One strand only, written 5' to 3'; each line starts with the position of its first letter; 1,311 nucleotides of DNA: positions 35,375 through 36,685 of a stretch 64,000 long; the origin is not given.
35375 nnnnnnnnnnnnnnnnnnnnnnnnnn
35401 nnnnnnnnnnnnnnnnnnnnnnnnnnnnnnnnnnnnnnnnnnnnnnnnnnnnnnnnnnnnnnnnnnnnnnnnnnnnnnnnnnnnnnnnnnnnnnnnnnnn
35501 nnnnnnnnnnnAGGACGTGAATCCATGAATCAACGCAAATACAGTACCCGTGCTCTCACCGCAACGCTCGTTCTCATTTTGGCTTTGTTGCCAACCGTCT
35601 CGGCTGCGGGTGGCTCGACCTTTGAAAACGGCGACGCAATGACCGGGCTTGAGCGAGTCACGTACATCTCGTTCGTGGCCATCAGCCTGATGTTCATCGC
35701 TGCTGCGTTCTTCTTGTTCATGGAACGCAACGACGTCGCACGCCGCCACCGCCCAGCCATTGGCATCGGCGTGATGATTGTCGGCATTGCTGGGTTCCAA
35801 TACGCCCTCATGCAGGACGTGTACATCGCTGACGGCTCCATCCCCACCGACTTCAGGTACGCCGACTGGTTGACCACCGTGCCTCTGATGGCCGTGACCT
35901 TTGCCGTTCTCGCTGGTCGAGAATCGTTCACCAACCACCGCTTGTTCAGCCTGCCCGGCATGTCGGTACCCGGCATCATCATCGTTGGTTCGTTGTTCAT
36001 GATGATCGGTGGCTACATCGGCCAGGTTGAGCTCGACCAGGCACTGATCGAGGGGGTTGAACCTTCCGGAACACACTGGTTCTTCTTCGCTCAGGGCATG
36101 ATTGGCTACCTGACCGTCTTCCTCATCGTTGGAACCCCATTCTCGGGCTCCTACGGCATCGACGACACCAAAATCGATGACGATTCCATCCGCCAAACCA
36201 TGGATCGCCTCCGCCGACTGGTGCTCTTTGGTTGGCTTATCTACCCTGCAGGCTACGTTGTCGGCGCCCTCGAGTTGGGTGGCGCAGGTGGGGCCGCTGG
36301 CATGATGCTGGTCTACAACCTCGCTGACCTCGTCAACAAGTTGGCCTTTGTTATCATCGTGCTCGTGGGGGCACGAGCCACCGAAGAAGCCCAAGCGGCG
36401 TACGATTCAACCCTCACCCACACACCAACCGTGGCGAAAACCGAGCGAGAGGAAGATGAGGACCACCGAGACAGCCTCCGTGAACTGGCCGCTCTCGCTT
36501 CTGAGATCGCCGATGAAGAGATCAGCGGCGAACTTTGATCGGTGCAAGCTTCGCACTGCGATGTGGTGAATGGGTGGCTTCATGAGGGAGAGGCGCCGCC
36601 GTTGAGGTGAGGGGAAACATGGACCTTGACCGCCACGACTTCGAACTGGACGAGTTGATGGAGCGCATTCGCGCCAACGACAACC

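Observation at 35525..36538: Rhodopsin has Thr, not Glu/Asp, at the proton-donor position (D-T-T) and carries a long acidic cytoplasmic tail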

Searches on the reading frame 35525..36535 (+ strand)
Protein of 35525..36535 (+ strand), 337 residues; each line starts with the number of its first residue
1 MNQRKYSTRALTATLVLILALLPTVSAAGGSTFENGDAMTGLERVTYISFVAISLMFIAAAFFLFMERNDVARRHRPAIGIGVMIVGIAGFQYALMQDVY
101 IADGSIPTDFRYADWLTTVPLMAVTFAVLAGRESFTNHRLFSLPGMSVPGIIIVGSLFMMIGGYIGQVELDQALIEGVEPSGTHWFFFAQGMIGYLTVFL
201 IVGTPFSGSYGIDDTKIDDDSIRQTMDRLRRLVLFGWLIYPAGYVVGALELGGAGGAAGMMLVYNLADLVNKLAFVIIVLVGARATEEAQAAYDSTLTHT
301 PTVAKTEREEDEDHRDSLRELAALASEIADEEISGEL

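Call 3: search_protein_families(library=pfam, proteins=[window:35525-36535:+], max_evalue=0.1)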
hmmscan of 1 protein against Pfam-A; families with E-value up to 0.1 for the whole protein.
window:35525-36535:+ (337 aa): 2 families
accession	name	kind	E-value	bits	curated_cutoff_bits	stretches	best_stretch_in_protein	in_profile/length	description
PF01036.24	Bac_rhodopsin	-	1.7e-31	109.9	24.6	1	48-282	5-220/224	Bacteriorhodopsin-like protein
PF04956.18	TrbC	-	0.039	14.6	27.9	1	1-89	1-91/98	TrbC/VIRB2 pilin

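Call 4: search_solved_structures(query=window:35525-36535:+, max_evalue=1, show_alignments=5)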
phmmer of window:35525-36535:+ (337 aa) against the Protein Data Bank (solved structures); distinct sequences matched with E-value up to 1: 121 (the best 60 are shown).
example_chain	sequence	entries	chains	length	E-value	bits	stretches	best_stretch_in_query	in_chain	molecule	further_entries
8cqc_A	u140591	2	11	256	7.7e-27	97.5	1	22-280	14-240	Green-light absorbing proteorhodopsin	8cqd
8cnk_A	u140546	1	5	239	1.4e-26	96.6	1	45-280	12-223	Green-light absorbing proteorhodopsin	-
2l6x_A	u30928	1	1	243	1.5e-26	96.5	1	45-280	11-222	Green-light absorbing proteorhodopsin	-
7b03_A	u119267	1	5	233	2.6e-26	95.7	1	45-280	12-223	Proteorhodopsin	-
4jq6_A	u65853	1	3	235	1e-23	87.2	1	46-290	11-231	Proteorhodopsin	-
4knf_A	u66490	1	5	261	1.1e-23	87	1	21-280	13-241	Blue-light absorbing proteorhodopsin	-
4kly_A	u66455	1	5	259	1.6e-23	86.6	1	21-280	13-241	Blue-light absorbing proteorhodopsin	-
4hyj_A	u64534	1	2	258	2.8e-20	75.9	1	52-298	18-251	Rhodopsin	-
9r22_A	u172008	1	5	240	3.8e-19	72.2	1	48-287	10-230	microbial rhodopsin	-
9r23_A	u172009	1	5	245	6.6e-18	68.1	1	50-293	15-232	flotillin-associated rhodopsin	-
5jsi_A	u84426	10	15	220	1.5e-16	63.7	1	42-285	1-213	Bacteriorhodopsin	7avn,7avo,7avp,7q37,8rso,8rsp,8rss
9r21_A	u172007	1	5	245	2.8e-16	62.7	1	50-293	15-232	flotillin-associated rhodopsin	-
8rsq_A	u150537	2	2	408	1.1e-15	60.8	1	42-285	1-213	Bacteriorhodopsin,ADP-ribosylation factor 1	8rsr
9jov_A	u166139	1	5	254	4.5e-14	55.5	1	45-287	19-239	Proteorhodopsin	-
9jou_A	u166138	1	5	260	6.9e-14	54.9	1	45-287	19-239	Proteorhodopsin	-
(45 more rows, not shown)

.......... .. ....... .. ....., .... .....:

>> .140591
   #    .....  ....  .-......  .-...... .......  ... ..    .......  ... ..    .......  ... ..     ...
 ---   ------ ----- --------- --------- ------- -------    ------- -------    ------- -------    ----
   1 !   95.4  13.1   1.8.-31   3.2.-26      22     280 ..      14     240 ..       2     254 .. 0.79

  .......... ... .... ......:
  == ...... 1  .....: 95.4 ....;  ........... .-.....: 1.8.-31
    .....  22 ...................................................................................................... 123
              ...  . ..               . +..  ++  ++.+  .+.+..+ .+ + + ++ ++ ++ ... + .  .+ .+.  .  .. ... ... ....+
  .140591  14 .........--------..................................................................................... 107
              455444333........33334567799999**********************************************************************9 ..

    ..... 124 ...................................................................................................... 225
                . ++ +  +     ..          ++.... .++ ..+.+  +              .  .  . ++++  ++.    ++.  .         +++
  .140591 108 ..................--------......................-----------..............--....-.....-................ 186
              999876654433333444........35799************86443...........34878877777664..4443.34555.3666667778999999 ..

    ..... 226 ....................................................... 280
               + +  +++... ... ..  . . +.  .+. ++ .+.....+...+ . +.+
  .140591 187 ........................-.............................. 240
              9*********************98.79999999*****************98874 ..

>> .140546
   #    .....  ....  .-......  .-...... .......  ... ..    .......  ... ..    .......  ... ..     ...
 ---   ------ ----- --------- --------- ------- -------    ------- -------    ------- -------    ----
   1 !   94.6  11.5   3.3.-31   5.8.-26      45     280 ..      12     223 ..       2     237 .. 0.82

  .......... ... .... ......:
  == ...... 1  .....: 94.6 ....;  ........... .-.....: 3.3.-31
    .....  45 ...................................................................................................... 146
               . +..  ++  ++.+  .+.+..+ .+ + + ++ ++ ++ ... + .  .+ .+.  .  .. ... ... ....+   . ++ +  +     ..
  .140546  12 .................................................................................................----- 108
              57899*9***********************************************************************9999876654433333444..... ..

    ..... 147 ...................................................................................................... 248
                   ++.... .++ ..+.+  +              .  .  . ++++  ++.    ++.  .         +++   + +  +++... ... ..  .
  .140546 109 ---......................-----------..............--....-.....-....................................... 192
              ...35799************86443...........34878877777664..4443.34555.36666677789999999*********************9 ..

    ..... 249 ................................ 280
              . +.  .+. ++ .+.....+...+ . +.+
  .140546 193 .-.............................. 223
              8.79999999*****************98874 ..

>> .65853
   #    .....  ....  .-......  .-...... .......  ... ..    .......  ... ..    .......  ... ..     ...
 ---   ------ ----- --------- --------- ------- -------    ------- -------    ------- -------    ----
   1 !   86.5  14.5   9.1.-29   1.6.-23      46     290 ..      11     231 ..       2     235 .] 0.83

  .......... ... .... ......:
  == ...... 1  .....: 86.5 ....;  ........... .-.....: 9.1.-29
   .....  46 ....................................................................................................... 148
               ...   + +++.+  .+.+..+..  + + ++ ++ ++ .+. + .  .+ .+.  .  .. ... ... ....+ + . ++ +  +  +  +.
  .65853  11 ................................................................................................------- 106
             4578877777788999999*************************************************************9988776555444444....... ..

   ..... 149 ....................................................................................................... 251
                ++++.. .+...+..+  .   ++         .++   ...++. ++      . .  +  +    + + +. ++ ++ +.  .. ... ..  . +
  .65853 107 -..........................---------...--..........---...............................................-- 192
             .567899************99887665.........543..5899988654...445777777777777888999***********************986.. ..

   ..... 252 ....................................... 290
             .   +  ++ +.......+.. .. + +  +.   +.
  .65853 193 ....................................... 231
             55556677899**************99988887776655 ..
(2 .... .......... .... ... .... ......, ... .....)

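Call 5: search_protein_families(library=ncbifam, proteins=[window:35525-36535:+], max_evalue=0.1)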
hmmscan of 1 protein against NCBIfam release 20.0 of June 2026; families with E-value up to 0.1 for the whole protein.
window:35525-36535:+ (337 aa): 2 families
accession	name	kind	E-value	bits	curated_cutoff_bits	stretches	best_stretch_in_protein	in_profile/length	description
NF001389.0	PRK00281.1-2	equivalog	0.0053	16.2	262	1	9-91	148-231/272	undecaprenyl-diphosphate phosphatase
NF042915.1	MAB_1171c_fam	subfamily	0.075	12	100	1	3-106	22-124/362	MAB_1171c family putative transporter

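Call 6: find_homologous_proteins(query=window:35525-36535:+)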
Query window:35525-36535:+ (337 aa): 30 proteins with E <= 0.001 among 8000 candidates.
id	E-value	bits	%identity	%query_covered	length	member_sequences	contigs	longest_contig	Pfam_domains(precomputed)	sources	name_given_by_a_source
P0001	2.0e-205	699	96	100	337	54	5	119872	PF01036.25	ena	-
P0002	4.4e-159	547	75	100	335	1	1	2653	PF01036.25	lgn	-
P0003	8.5e-159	546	76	99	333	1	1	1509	PF01036.25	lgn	-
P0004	1.2e-158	545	76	99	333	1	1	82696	PF01036.25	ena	-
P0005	1.9e-158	545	78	93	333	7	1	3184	PF01036.25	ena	-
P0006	2.5e-157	541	78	93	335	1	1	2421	PF01036.25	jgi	jgi:bacteriorhodopsin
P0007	2.7e-157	541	77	93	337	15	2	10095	PF01036.25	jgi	jgi:bacteriorhodopsin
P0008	3.4e-157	541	78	91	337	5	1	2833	PF01036.25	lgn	-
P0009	6.4e-147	507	77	89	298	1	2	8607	PF01036.25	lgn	-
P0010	1.2e-146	506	78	89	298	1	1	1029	PF01036.25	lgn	-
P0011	3.9e-143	494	71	95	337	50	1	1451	PF01036.25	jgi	-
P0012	6.8e-143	494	72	91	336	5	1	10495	PF01036.25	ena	-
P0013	1.8e-139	482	70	93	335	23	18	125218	PF01036.25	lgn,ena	-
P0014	1.9e-137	476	71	95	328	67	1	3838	PF01036.25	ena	-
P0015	1.3e-136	473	66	97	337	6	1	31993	PF01036.25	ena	-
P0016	1.5e-136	473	67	96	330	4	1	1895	PF01036.25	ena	-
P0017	3.4e-136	472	66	97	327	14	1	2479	PF01036.25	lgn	-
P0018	6.1e-136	471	68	92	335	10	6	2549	PF01036.25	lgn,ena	-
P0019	3.2e-132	459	76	78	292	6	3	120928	PF01036.25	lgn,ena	-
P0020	8.8e-132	457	67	95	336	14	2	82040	PF01036.25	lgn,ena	-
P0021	1.5e-126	440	61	95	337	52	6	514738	PF01036.25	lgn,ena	-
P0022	1.4e-122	427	66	85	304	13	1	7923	PF01036.25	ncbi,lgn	-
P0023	1.8e-121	423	65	87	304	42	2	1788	PF01036.25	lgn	-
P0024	5.5e-110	385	54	98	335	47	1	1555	PF01036.25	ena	-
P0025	1.2e-103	365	59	82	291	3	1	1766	PF01036.25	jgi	-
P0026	7.9e-98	346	70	70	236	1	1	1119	PF01036.25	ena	-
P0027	3.5e-94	334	60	73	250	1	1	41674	PF01036.25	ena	-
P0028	5.5e-10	57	23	73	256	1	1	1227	PF01036.25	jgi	jgi:bacteriorhodopsin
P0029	2.0e-9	55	23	72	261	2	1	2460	PF01036.25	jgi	jgi:bacteriorhodopsin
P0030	4.3e-7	47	27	63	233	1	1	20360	PF01036.25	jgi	jgi:bacteriorhodopsin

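Call 15: find_encoding_contigs(protein=P0001, flank=10000, max_places=3)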
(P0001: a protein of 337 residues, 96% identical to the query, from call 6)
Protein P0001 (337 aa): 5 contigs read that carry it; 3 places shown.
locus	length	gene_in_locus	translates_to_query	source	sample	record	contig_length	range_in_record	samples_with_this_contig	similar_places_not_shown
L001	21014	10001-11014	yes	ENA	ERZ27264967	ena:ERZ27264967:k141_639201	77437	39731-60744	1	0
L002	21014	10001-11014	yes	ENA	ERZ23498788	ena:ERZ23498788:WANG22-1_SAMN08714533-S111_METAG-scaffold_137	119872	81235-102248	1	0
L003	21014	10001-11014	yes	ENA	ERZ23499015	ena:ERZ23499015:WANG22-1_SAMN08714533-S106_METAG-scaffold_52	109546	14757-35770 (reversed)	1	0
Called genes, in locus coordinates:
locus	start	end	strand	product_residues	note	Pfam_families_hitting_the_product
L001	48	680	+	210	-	-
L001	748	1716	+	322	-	PF02985:HEAT (faint), PF13646:HEAT_2 (faint)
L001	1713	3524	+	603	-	PF17899:Peptidase_M61_N, PF05299:Peptidase_M61, PF13180:PDZ_2 (weak)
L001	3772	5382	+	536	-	PF01743:PolyA_pol, PF12627:PolyA_pol_RNAbd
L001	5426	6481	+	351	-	-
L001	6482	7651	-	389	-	PF02771:Acyl-CoA_dh_N, PF02770:Acyl-CoA_dh_M, PF00441:Acyl-CoA_dh_1, PF08028:Acyl-CoA_dh_2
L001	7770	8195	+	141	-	PF01597:GCV_H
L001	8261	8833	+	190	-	PF00156:Pribosyltran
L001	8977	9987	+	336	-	-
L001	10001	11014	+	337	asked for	PF01036:Bac_rhodopsin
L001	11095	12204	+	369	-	PF01866:Diphthamide_syn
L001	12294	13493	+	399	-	PF05621:TniB (weak), PF13191:AAA_16, PF13401:AAA_22, PF24883:NPHP3_N (faint), PF00004:AAA, PF05729:NACHT (faint), PF22703:Cdc6_lid, PF09079:WHD_Cdc6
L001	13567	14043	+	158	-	PF01092:Ribosomal_S6e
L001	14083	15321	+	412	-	PF00009:GTP_EFTU, PF03144:GTP_EFTU_D2 (faint), PF09173:eIF2_C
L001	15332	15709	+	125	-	PF18477:PIN_9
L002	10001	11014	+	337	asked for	PF01036:Bac_rhodopsin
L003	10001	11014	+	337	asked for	PF01036:Bac_rhodopsin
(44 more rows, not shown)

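Call 16: find_encoding_contigs(protein=P0021, flank=8000, max_places=2)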
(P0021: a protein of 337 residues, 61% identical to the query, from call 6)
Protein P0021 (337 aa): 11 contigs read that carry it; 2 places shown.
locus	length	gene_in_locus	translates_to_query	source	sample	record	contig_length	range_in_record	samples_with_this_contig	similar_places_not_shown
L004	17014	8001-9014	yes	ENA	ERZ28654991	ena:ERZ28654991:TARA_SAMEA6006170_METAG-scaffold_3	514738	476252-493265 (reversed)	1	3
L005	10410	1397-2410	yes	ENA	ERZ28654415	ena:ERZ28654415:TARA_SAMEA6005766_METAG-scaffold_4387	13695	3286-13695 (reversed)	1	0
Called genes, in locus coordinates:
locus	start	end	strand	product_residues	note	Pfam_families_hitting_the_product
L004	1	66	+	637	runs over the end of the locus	PF17214:KH_TffA, PF00753:Lactamase_B, PF16661:Lactamase_B_6, PF23023:Anti-Pycsar_Apyc1, PF12706:Lactamase_B_2, PF10996:Beta-Casp, PF07521:RMMBL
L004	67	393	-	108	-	-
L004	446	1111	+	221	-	-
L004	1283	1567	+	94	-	-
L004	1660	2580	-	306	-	PF00535:Glycos_transf_2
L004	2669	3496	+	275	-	-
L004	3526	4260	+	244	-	PF08282:Hydrolase_3 (weak)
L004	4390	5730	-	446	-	PF01336:tRNA_anti-codon, PF00152:tRNA-synt_2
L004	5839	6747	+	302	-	PF00696:AA_kinase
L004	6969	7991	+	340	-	-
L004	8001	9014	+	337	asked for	PF01036:Bac_rhodopsin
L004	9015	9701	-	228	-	PF06026:Rib_5-P_isom_A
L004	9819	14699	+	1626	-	-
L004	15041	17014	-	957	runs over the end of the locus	PF03176:MMPL (weak), PF02460:Patched (faint), PF03176:MMPL (weak)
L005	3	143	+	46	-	?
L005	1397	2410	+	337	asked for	PF01036:Bac_rhodopsin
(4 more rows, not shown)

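Call 17: find_encoding_contigs(protein=P0013, flank=8000, max_places=2)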
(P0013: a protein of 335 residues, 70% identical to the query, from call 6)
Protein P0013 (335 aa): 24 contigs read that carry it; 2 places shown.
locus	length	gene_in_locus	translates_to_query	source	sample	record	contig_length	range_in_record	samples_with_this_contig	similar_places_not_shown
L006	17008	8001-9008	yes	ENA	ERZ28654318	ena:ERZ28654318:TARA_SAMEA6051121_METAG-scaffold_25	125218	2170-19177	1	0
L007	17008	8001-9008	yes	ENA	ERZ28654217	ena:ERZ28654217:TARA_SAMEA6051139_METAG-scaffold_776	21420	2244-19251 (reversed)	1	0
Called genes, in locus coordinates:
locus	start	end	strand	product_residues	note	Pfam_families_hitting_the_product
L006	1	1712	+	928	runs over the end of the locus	PF17291:M60-like_N (faint), PF13402:Peptidase_M60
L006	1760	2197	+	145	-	-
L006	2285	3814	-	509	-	PF02696:SelO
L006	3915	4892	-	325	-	PF02678:Pirin, PF05726:Pirin_C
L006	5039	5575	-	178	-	PF00578:AhpC-TSA, PF08534:Redoxin, PF13911:AhpC-TSA_2 (weak)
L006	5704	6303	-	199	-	-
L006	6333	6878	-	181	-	PF07700:HNOB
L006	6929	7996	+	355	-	-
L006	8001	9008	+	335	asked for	PF01036:Bac_rhodopsin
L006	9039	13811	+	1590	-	PF24681:Kelch_KLHDC2_KLHL20_DRC7, PF07646:Kelch_2 (faint), PF01344:Kelch_1, PF13415:Beta-prop_FBX42, PF13964:Beta-prop_Calicin (weak), PF24681:Kelch_KLHDC2_KLHL20_DRC7, PF24981:Beta-prop_ATRN-LZTR1, PF07705:CARDB (weak), +2 more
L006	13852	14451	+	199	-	PF09999:DUF2240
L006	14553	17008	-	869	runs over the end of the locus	PF03176:MMPL, PF00873:ACR_tran (weak), PF02460:Patched, PF12349:Sterol-sensing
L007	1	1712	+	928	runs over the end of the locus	PF17291:M60-like_N (faint), PF13402:Peptidase_M60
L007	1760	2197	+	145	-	-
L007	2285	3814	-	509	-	PF02696:SelO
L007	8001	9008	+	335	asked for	PF01036:Bac_rhodopsin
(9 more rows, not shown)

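Call 18: find_encoding_contigs(protein=P0020, flank=8000, max_places=2)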
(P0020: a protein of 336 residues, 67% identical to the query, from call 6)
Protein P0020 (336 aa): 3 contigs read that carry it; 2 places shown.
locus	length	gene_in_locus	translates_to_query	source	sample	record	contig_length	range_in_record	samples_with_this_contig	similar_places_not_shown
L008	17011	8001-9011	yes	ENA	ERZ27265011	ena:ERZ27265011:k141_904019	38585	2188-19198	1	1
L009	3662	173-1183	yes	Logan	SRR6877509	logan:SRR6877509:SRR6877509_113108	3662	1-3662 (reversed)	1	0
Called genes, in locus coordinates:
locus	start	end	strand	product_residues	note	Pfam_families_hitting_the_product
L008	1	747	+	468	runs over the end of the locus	PF19295:SufBD_N, PF01458:SUFBD_core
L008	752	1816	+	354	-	PF01458:SUFBD_core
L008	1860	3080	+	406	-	PF00266:Aminotran_5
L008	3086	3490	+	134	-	PF02657:SufE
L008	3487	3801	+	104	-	PF01883:FeS_assembly_P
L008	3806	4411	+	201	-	PF01168:Ala_racemase_N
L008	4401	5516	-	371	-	PF01926:MMR_HSR1, PF02421:FeoB_N, PF16897:MMR_HSR1_Xtn, PF02824:TGS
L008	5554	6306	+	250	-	-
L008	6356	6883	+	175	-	PF01025:GrpE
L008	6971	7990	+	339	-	-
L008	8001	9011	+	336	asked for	PF01036:Bac_rhodopsin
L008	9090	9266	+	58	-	-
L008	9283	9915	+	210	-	PF02586:SRAP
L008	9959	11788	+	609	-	PF03441:FAD_binding_7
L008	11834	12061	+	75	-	-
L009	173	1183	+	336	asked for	PF01036:Bac_rhodopsin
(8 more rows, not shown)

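Call 21: find_related_loci(query=window:35525-36535:+, collection=genome_contigs, flank=6000)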
Query window:35525-36535:+ (337 aa) in genome_contigs; peptide patterns used: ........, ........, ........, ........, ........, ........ (x = any residue, [..] = any of these).
163 stretches matched a pattern; 6 encode a relative of the query (tblastn E <= 1e-3); 6 distinct loci.
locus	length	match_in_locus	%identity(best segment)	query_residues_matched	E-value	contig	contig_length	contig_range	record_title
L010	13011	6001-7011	89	1-337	0e+0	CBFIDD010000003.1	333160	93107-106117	MAG: Poseidonia sp. isolate Co_bin_387_strict genome assembly, contig: Co_bin_387_strict_c3, whole genome shotgun sequen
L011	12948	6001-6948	77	23-337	1e-164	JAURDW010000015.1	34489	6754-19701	MAG: Poseidonia sp. isolate SFB_34D_50_17 NODE_15_length_34489_cov_5.373591, whole genome shotgun sequence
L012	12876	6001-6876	66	11-302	4e-125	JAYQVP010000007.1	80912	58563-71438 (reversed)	MAG: Poseidonia sp. isolate SD9010_S4_metabat_bins_sens.tsv.079 NODE_143_length_80912_cov_13.108983, whole genome shotgu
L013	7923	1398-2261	66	10-297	9e-123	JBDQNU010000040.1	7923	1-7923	MAG: Poseidonia sp. isolate SFB_27S_18Nov15_50_19 NODE_40_length_7923_cov_11.011471, whole genome shotgun sequence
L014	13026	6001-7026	66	2-337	9e-147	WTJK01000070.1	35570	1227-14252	MAG: Methanobacteriota archaeon isolate PL36329bin_3 NODE_253_length_35570_cov_19.302605, whole genome shotgun sequence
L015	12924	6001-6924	79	31-337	4e-163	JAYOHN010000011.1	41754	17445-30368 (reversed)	MAG: Poseidonia sp. isolate 139549_S151_rosella_bins.tsv.060 NODE_735_length_41754_cov_7.820140, whole genome shotgun se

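Call 33: search_protein_families(library=pfam, proteins=[L014:4351-4893:-, L014:3722-4333:-, L012:5249-5860:+, L012:6939-7916:-], max_evalue=1)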
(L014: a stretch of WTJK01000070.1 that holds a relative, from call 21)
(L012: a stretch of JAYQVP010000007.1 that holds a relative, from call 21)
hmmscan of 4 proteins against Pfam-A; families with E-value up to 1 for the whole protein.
L014:4351-4893:- (180 aa): 2 families
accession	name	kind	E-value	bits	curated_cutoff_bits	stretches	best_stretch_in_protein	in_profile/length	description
PF07700.20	HNOB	-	7.6e-39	133.7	25.5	1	1-161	1-162/163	Haem-NO-binding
PF21802.2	Cas3-like_C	-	0.19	12.3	27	1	25-71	33-76/96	CRISPR-associated Cas3 subtype I-F/YPEST-like, C-terminal domain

L014:3722-4333:- (203 aa): 4 families
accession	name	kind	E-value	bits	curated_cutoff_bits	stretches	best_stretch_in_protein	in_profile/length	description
PF03908.18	Sec20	-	0.038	14.4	27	1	41-102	29-89/92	Sec20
PF23432.1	DUF7118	-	0.1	12.2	27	1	5-77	96-166/357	Domain of unknown function (DUF7118)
PF21493.2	TubZ_C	-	0.12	12.7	27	1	142-184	23-65/133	Tubulin-like protein TubZ, C-terminal domain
PF02185.22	HR1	-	0.7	10.3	33.1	1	21-71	1-56/67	Hr1 repeat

L012:5249-5860:+ (204 aa): 0 families

L012:6939-7916:- (325 aa): 1 family
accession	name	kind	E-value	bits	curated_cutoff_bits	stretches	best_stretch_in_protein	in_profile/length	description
PF00487.30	FA_desaturase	-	3.2e-16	60.3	29.7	1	91-295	5-247/253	Fatty acid desaturase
